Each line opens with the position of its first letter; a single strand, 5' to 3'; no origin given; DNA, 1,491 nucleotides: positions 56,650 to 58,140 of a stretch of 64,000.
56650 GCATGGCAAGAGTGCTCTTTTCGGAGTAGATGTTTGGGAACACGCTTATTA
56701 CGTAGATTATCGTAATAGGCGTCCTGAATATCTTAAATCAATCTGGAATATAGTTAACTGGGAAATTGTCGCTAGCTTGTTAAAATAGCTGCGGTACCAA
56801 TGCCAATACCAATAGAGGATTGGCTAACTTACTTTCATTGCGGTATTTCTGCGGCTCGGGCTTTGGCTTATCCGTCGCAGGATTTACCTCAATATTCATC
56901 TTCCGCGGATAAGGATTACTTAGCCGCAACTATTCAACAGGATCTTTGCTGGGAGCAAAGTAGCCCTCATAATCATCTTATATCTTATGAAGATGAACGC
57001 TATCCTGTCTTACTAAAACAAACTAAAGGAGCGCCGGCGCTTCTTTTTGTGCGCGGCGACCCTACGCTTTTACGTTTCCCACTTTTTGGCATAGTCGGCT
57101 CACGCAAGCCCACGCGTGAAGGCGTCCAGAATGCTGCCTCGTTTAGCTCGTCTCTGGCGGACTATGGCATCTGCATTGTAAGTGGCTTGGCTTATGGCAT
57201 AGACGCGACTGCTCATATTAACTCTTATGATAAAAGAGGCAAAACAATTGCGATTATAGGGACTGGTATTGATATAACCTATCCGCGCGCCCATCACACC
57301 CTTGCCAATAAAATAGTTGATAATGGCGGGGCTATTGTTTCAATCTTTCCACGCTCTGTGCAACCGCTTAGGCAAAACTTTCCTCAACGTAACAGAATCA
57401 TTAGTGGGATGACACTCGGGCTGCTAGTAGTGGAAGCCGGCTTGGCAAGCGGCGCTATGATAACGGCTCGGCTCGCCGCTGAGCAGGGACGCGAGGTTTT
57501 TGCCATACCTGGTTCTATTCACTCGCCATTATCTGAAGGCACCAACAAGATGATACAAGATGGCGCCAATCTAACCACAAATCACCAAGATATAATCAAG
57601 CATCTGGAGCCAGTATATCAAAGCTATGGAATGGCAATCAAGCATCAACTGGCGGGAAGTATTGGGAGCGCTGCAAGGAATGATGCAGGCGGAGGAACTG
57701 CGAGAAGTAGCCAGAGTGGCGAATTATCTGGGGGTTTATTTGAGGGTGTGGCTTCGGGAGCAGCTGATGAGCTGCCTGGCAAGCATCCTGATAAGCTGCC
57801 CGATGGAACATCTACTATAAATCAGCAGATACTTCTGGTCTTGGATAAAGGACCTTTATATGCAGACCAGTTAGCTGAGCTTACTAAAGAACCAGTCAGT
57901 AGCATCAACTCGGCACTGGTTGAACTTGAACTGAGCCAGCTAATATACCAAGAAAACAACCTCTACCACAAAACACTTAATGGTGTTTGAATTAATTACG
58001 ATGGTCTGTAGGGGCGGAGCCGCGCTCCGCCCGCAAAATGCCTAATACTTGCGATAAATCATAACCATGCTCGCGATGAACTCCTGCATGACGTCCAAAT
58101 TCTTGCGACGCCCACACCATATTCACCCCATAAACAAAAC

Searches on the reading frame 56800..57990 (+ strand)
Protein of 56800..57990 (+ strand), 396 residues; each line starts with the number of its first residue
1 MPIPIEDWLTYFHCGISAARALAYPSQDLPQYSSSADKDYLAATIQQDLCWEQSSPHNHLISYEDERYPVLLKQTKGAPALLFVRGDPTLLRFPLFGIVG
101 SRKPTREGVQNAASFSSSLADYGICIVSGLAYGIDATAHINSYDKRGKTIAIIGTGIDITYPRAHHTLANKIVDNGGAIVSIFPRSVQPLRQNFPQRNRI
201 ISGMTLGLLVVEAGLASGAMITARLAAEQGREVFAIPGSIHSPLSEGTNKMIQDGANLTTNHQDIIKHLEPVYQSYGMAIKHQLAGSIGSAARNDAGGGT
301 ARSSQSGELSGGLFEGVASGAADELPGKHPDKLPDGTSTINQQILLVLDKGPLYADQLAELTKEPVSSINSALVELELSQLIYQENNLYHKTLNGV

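Call 31: search_protein_families(library=ncbifam, proteins=[window:56800-57990:+], max_evalue=1e-10)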
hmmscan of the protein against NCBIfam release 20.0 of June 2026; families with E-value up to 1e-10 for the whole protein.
window:56800-57990:+ (396 aa): 2 families
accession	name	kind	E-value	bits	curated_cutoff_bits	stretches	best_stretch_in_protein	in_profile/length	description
NF008007.0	PRK10736.1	equivalog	1.5e-77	261.3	495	1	42-271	57-285/374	DNA-protecting protein DprA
TIGR00732.1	dprA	equivalog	7.6e-75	250.9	191.15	1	56-269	7-220/220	DNA-processing protein DprA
